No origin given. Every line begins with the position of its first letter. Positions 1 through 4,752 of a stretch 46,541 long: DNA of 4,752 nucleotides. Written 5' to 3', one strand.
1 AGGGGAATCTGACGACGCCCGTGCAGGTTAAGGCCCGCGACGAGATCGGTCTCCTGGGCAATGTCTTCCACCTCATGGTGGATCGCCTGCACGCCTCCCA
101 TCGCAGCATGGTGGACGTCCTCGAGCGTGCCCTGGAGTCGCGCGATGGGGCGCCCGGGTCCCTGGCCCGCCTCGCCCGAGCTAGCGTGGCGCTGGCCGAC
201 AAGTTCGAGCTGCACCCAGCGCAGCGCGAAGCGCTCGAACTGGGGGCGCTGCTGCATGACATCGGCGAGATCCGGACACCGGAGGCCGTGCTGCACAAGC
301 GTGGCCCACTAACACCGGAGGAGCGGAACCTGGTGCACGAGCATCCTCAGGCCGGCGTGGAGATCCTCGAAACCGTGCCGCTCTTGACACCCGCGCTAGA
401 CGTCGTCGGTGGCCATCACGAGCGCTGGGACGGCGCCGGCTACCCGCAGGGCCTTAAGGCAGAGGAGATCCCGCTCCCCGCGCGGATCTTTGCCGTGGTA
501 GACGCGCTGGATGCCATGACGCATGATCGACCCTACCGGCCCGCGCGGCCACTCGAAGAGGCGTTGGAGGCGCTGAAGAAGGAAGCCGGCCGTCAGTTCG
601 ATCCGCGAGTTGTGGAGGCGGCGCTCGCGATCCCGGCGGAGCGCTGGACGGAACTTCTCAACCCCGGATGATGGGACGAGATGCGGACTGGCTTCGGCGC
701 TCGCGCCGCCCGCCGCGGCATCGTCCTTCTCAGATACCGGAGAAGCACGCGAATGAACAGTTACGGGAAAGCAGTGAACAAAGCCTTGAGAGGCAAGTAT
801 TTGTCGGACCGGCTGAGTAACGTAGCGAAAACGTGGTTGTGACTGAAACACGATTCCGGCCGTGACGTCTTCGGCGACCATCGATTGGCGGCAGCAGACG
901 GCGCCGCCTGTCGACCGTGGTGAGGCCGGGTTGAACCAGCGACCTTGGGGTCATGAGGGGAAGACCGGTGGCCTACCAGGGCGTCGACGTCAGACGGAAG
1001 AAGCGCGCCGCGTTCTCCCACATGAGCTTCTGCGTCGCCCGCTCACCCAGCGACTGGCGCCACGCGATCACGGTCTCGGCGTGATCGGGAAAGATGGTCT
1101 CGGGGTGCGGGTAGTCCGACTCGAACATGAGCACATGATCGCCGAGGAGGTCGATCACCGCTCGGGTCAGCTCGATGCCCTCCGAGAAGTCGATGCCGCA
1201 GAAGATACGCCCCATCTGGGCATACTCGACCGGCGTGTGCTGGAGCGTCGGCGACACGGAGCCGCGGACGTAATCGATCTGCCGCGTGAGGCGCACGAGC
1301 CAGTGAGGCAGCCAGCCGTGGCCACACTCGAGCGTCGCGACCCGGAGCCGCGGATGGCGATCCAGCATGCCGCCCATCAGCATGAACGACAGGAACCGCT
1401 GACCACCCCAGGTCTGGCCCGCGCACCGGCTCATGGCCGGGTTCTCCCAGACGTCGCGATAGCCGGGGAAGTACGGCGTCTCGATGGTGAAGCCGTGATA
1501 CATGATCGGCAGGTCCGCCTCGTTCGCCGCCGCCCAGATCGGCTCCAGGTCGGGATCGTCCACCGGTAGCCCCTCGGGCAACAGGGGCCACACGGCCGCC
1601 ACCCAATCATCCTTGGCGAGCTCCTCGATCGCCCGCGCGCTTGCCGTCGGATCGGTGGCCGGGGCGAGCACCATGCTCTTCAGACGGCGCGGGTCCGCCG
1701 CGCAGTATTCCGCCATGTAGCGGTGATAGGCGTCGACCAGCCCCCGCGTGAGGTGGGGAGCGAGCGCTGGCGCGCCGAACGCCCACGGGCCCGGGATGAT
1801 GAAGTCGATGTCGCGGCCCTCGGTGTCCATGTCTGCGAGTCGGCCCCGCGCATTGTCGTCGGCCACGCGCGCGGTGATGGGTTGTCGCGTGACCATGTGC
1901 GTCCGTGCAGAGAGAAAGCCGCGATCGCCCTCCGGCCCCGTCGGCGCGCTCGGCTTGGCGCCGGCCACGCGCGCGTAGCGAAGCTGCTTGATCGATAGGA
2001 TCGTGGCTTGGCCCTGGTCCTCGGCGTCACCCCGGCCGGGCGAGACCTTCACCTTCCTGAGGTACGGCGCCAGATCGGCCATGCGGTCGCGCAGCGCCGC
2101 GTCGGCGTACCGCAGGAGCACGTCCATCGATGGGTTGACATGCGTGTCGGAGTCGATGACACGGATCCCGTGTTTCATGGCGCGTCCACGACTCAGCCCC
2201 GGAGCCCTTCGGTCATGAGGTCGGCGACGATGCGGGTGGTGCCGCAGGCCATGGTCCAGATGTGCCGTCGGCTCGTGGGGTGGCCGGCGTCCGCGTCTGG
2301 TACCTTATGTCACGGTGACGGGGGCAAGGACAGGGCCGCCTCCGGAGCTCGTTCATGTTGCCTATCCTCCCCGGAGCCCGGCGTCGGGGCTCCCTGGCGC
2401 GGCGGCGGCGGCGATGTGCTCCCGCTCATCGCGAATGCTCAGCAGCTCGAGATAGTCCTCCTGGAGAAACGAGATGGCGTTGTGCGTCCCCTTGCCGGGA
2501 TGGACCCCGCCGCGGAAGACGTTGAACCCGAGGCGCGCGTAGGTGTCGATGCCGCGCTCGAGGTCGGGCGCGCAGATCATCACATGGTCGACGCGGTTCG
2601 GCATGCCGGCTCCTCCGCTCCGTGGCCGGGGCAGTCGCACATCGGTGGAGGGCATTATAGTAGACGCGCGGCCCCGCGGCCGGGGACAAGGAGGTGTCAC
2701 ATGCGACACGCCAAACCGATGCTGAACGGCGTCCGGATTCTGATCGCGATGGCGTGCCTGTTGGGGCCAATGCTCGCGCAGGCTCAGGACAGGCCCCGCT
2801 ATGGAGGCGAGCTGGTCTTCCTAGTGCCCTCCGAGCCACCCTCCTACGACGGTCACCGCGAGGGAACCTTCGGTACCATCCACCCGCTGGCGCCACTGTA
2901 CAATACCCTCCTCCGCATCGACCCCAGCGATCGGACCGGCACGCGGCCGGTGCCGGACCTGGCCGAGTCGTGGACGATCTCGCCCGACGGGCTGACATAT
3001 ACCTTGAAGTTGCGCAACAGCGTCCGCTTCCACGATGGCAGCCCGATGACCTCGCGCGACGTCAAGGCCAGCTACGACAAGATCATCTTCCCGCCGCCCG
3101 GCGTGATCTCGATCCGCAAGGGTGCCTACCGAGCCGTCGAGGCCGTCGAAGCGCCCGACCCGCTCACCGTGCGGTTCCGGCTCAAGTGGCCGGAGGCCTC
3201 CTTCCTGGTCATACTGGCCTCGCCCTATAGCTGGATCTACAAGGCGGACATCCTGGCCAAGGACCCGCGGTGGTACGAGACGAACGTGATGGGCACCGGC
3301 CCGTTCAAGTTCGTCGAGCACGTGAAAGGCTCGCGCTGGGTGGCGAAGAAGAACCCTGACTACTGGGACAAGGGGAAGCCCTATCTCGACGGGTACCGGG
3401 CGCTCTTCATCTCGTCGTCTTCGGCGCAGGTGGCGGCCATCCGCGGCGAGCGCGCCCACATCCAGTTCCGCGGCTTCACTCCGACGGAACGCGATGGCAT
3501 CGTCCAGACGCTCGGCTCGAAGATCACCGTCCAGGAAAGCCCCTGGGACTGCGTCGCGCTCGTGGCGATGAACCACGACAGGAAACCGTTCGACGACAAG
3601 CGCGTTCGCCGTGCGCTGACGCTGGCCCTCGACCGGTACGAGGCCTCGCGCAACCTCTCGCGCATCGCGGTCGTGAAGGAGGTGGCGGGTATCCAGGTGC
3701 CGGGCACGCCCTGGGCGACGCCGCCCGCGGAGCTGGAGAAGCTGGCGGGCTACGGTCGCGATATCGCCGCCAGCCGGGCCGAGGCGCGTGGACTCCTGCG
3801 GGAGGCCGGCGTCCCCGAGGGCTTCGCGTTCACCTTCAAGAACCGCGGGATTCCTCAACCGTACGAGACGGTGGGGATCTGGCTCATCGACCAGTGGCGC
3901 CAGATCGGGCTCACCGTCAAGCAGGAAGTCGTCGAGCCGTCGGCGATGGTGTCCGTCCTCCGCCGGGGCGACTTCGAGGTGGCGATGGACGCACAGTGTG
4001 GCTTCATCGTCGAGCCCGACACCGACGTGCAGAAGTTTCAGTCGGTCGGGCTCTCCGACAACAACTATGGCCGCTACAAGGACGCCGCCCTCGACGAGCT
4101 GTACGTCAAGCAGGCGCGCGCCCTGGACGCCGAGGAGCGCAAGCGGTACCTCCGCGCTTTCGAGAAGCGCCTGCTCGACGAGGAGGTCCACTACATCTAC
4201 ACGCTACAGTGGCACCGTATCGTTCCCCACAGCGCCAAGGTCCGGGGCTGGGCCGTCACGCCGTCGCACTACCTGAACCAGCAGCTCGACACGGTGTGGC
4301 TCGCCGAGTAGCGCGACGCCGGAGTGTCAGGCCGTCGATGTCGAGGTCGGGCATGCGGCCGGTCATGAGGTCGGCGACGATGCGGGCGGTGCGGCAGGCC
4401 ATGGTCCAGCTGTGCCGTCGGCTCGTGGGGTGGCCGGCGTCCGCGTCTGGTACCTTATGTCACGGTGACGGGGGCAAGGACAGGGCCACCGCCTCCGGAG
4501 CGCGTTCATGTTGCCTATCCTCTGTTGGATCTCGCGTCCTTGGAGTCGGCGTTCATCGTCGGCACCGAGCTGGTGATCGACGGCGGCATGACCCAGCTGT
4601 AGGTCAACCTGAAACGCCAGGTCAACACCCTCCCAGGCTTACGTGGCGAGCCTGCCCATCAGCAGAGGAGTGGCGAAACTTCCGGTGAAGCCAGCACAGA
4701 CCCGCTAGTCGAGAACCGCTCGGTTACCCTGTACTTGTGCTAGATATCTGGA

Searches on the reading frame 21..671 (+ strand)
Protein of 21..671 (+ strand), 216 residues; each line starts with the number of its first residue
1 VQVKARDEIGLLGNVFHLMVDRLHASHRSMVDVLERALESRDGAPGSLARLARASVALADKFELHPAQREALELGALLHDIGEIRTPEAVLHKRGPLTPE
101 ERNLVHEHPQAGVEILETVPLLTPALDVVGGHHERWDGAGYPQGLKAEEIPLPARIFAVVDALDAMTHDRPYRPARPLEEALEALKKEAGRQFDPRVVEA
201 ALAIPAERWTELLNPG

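Call 91: search_protein_families(library=pfam, proteins=[window:21-671:+], max_evalue=0.1)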
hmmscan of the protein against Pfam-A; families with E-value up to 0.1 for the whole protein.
window:21-671:+ (216 aa): 4 families
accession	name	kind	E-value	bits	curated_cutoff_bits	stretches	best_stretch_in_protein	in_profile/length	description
PF13487.12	HD_5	-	1e-44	152.7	27.2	1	33-197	2-170/170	HD domain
PF01966.28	HD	-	2.2e-19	70.3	22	1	52-166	9-116/116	HD domain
PF00672.30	HAMP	-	0.0047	17.7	25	1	3-25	31-53/53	HAMP domain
PF01814.28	Hemerythrin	-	0.072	14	25.3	0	19-71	2-55/127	Hemerythrin HHE cation binding domain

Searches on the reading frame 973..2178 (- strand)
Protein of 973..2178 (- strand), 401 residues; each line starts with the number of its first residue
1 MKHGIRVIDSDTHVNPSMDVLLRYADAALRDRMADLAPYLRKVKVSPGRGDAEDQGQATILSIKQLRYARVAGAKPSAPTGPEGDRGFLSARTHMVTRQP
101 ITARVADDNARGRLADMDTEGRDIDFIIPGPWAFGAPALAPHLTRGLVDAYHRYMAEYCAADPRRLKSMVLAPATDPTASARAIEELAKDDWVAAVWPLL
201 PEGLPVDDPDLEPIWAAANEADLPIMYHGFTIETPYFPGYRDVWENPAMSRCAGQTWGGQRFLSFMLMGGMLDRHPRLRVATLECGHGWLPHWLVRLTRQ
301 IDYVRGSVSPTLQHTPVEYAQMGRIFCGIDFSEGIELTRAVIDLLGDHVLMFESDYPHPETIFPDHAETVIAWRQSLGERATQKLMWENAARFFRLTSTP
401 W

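Call 91: search_protein_families(library=pfam, proteins=[window:973-2178:-], max_evalue=0.1)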
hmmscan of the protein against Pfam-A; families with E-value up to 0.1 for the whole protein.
window:973-2178:- (401 aa): 1 family
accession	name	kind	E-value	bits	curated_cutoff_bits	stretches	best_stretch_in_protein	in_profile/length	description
PF04909.20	Amidohydro_2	-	5e-23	82.7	26.4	1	145-396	59-289/289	Amidohydrolase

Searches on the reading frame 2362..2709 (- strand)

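Call 91: search_protein_families(library=pfam, proteins=[window:2362-2709:-], max_evalue=0.1)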
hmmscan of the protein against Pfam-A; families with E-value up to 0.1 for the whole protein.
window:2362-2709:- (115 aa): 3 families
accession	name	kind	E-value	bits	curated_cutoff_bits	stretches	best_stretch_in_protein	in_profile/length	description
PF13468.12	Glyoxalase_3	-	7.1e-18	65.7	25.1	1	40-101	1-60/176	Glyoxalase-like domain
PF00903.31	Glyoxalase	-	0.0017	19.2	20.6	1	39-90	1-54/121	Glyoxalase/Bleomycin resistance protein/Dioxygenase superfamily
PF13669.12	Glyoxalase_4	-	0.0086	16.8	27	1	41-102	1-65/109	Glyoxalase/Bleomycin resistance protein/Dioxygenase superfamily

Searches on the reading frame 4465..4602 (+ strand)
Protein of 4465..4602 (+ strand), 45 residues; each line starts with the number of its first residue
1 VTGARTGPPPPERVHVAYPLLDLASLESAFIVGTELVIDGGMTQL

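Call 91: search_protein_families(library=pfam, proteins=[window:4465-4602:+], max_evalue=0.1)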
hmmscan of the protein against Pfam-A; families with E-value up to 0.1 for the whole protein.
window:4465-4602:+ (45 aa): 1 family
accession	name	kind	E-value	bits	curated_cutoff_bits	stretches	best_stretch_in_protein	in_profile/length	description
PF13561.12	adh_short_C2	-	0.006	16.6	27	1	16-43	209-236/236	Enoyl-(Acyl carrier protein) reductase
